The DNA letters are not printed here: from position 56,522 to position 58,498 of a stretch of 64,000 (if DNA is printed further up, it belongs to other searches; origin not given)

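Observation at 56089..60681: Non-canonical kdp operon order kdpF-kdpB-(peptide)-kdpA-kdpC, with a second KdpF-like micro-ORF inserted before kdpA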

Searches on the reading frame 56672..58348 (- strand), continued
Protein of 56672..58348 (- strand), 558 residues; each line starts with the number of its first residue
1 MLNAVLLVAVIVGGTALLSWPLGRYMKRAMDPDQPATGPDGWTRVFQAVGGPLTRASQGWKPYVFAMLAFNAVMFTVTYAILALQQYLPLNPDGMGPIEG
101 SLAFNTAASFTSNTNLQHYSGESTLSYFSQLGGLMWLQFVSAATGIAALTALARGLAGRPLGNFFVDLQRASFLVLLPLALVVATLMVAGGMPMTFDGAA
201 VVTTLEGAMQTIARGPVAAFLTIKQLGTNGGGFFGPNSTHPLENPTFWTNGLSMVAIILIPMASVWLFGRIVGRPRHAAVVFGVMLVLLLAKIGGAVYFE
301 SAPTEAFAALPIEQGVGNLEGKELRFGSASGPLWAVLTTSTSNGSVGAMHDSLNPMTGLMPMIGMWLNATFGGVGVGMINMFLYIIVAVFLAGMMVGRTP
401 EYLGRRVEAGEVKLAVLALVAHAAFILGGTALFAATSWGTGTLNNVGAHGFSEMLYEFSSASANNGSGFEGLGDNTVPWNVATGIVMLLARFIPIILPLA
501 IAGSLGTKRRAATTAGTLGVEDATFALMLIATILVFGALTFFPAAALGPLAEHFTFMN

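Call 19: search_dna_similar(query=window:56672-58348:-, collection=plasmids, mode=protein, max_rows=40)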
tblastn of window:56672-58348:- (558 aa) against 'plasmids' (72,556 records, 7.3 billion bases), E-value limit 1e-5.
Records with a match: 471; places in all: 481; records where one place covers at least 80% of the query: 464.
Best place of each record, by identity: 60-80% 1; <60% 470.
By first word of the organism name: Rhizobium 141; Sinorhizobium 76; Lactiplantibacillus 32; Deinococcus 22; Acetobacter 19; Azospirillum 11; Halobacterium 11; Paracoccus 10; Shinella 10; Mycetohabitans 9; and 64 more.
By predicted mobility (MOB-suite, as given by PLSDB): non-mobilizable 239; mobilizable 121; conjugative 111.
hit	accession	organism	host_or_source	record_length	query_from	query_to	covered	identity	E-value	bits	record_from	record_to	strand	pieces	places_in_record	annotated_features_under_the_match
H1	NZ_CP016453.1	Sphingobium sp. RAC03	Microbial isolate,Algal phycosphere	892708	1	558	100%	70.9%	0e+0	665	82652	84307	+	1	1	kdpA: potassium-transporting ATPase subunit KdpA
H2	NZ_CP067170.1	Paracoccus aestuarii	cell culture,isolated from tidal flat ...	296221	5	557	99%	47.7%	9e-108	362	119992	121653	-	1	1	kdpA: potassium-transporting ATPase subunit KdpA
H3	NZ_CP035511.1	Haematobacter massiliensis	single cell,human skin swab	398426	1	553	99%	47.5%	3e-109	366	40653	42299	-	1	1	kdpA: potassium-transporting ATPase subunit KdpA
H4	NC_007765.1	Rhizobium etli CFN 42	-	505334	2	554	99%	46.7%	8e-103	347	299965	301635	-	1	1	kdpA: potassium-transporting ATPase subunit KdpA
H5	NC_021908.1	Rhizobium etli bv. mimosae str. Mim1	Mimosa affinis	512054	2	554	99%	46.7%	8e-103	347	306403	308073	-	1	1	kdpA: potassium-transporting ATPase subunit KdpA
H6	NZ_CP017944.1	Phyllobacterium zundukense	Oxytropis triphylla,cell culture,root ...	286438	2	554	99%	46.5%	6e-107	359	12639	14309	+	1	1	kdpA: potassium-transporting ATPase subunit KdpA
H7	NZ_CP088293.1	Phyllobacterium sp. T1018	Melilotus albus,Cell culture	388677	2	554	99%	46.5%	2e-105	355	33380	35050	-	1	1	kdpA: potassium-transporting ATPase subunit KdpA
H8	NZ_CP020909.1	Rhizobium etli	Phaseolus vulgaris,cell culture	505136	2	554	99%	46.5%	4e-102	345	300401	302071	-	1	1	kdpA: potassium-transporting ATPase subunit KdpA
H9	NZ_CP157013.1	Paracoccus marcusii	Halophytes,cell culture,Suaeda maritima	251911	9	557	98%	46.8%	1e-98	335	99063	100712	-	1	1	kdpA: potassium-transporting ATPase subunit KdpA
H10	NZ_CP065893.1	Paracoccus marcusii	Cancer pagurus,whole ...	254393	9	557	98%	46.8%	2e-98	335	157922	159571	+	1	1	kdpA: potassium-transporting ATPase subunit KdpA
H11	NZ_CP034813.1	Paracoccus sp. Arc7-R13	-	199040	9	557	98%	46.8%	4e-98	333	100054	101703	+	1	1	kdpA: potassium-transporting ATPase subunit KdpA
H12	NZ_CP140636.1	Rhizobium indigoferae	Indigofera amblyantha,Pure culture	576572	2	557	100%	46.1%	2e-104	352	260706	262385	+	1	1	kdpA: potassium-transporting ATPase subunit KdpA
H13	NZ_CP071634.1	Rhizobium sp. NZLR1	lentil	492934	2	557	100%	46.1%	2e-102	346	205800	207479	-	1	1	kdpA: potassium-transporting ATPase subunit KdpA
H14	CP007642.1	Rhizobium etli bv. phaseoli str. IE4803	Phaseolus vulgaris,whole organism,nodule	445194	2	554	99%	46.3%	2e-100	340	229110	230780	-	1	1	kdpA: potassium-transporting ATPase A subunit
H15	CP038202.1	Paracoccus ferrooxidans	single cell,bioreactor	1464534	1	553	99%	46.2%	2e-102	346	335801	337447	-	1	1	kdpA: potassium-transporting ATPase subunit KdpA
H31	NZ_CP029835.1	Azospirillum ramasamyi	single cell,Cow dung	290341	2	556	99%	45.8%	2e-106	358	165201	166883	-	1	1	kdpA: potassium-transporting ATPase subunit KdpA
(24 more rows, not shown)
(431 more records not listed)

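Call 21: get_annotated_region(hit=H1, flank=4000)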
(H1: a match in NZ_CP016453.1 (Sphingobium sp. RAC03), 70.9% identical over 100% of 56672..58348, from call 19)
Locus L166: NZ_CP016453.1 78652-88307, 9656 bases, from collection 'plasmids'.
description: Sphingobium sp. RAC03 plasmid pBSY17_1, complete sequence
organism: Sphingobium sp. RAC03 (NCBI taxid 1843368)
taxonomy: Bacteria; Pseudomonadota; Alphaproteobacteria; Sphingomonadales; Sphingomonadaceae; Sphingobium; Sphingobium sp. RAC03
host: -; source: Microbial isolate,Algal phycosphere; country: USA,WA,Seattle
typing (MOB-suite, as given by PLSDB): non-mobilizable; mating-pair formation MPF_F
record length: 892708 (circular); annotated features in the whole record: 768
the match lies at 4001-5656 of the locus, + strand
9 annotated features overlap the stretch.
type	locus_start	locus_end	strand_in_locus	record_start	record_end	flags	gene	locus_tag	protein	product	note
CDS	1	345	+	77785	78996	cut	-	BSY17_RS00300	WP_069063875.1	glycosyl hydrolase 53 family protein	-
CDS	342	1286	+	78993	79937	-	-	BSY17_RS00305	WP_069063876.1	glycoside hydrolase family 43 protein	-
CDS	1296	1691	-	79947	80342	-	-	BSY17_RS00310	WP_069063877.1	polyketide cyclase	-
CDS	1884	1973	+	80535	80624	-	kdpF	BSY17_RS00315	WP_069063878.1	K(+)-transporting ATPase subunit F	GO:0006813 - potassium ion transport [Evidence IEA]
CDS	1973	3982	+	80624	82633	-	kdpB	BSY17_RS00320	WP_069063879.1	potassium-transporting ATPase subunit KdpB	GO:0006813 - potassium ion transport [Evidence IEA]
CDS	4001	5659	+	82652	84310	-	kdpA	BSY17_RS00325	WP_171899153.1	potassium-transporting ATPase subunit KdpA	GO:0006813 - potassium ion transport [Evidence IEA]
CDS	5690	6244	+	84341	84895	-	-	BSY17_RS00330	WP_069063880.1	potassium-transporting ATPase subunit C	-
CDS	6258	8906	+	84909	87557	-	-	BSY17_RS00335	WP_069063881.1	sensor histidine kinase KdpD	-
CDS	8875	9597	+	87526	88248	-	-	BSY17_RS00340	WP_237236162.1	response regulator transcription factor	GO:0000160 - phosphorelay signal transduction system [Evidence IEA]; GO:0006355 - regulation of DNA-templated ...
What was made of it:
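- Checked: RefSeq annotates kdpF-kdpB-kdpA-kdpC on Sphingobium sp. RAC03 plasmid pBSY17_1 (call 21).
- A RefSeq Sphingobium plasmid (call 21).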

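Call 59: find_encoding_contigs(protein=P0001, flank=10000, max_places=2)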
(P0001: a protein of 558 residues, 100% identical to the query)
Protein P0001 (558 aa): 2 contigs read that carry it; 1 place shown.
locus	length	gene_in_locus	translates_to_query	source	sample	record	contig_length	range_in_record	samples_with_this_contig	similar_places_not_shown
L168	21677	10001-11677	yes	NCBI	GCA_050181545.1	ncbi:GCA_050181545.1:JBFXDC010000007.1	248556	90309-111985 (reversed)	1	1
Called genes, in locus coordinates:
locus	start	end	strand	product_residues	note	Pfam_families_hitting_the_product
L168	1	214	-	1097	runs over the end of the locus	PF00289:Biotin_carb_N, PF02786:CPSase_L_D2, PF02785:Biotin_carb_C, PF00364:Biotin_lipoyl, PF25917:BSH_RND (faint), PF01039:Carboxyl_trans, PF03255:ACCA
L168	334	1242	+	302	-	PF13714:PEP_mutase, PF00463:ICL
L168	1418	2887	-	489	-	PF00890:FAD_binding_2, PF01266:DAO, PF03486:HI0933_like (faint), PF07992:Pyr_redox_2 (faint), PF12831:FAD_oxidored (faint)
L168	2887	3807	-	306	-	PF00892:EamA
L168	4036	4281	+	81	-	-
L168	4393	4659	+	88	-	-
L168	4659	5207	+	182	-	PF02627:CMD (weak)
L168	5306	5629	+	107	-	PF10711:DUF2513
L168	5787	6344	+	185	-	-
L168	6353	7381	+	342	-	PF00701:DHDPS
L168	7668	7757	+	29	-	PF09604:Potass_KdpF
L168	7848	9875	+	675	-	PF00122:E1-E2_ATPase, PF00702:Hydrolase, PF12710:HAD (weak)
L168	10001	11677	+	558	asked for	PF03814:KdpA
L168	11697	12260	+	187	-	PF02669:KdpC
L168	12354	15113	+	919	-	PF02702:KdpD, PF00582:Usp, PF13493:DUF4118, PF13492:GAF_3, PF00512:HisKA, PF02518:HATPase_c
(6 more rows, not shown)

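Call 66: get_annotated_region(hit=H12, flank=1200)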
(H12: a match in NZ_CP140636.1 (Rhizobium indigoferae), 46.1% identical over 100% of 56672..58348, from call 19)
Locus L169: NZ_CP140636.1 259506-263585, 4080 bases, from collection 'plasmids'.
description: Rhizobium indigoferae strain CIP 108029 plasmid pRinCIP108029b, complete sequence
organism: Rhizobium indigoferae (NCBI taxid 158891)
taxonomy: Bacteria; Pseudomonadota; Alphaproteobacteria; Hyphomicrobiales; Rhizobiaceae; Rhizobium; Rhizobium indigoferae
host: -; source: Indigofera amblyantha,Pure culture; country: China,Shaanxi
typing (MOB-suite, as given by PLSDB): mobilizable; relaxase MOBQ
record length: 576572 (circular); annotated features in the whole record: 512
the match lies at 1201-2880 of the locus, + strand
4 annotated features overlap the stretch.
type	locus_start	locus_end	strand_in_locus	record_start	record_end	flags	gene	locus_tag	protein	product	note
CDS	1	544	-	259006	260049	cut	-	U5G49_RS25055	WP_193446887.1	NAD(P)-dependent alcohol dehydrogenase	-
CDS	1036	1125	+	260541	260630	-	-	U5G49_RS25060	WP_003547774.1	K(+)-transporting ATPase subunit F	-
CDS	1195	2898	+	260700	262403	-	kdpA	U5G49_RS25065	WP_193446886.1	potassium-transporting ATPase subunit KdpA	GO:0006813 - potassium ion transport [Evidence IEA]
CDS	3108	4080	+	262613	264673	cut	kdpB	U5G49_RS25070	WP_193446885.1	potassium-transporting ATPase subunit KdpB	GO:0006813 - potassium ion transport [Evidence IEA]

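Call 67: get_annotated_region(hit=H31, flank=1200)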
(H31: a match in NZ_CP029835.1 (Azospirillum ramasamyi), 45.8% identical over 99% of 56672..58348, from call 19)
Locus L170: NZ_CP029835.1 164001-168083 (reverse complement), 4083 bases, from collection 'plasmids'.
description: Azospirillum ramasamyi strain M2T2B2 plasmid unnamed5, complete sequence
organism: Azospirillum ramasamyi (NCBI taxid 682998)
taxonomy: Bacteria; Pseudomonadota; Alphaproteobacteria; Rhodospirillales; Azospirillaceae; Azospirillum; Azospirillum ramasamyi
host: -; source: single cell,Cow dung; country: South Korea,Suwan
typing (MOB-suite, as given by PLSDB): non-mobilizable; replicon rep_cluster_1806
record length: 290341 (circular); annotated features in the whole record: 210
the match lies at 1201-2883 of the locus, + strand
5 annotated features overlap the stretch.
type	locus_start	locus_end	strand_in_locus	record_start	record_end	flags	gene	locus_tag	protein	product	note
CDS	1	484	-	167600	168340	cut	aqpZ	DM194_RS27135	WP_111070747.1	aquaporin Z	GO:0006833 - water transport [Evidence IEA]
CDS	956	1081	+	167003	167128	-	-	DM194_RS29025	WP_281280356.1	hypothetical protein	-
CDS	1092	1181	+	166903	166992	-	-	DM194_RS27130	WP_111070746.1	K(+)-transporting ATPase subunit F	-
CDS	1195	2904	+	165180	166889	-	kdpA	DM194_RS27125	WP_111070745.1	potassium-transporting ATPase subunit KdpA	GO:0006813 - potassium ion transport [Evidence IEA]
CDS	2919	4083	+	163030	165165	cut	kdpB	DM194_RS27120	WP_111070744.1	potassium-transporting ATPase subunit KdpB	GO:0006813 - potassium ion transport [Evidence IEA]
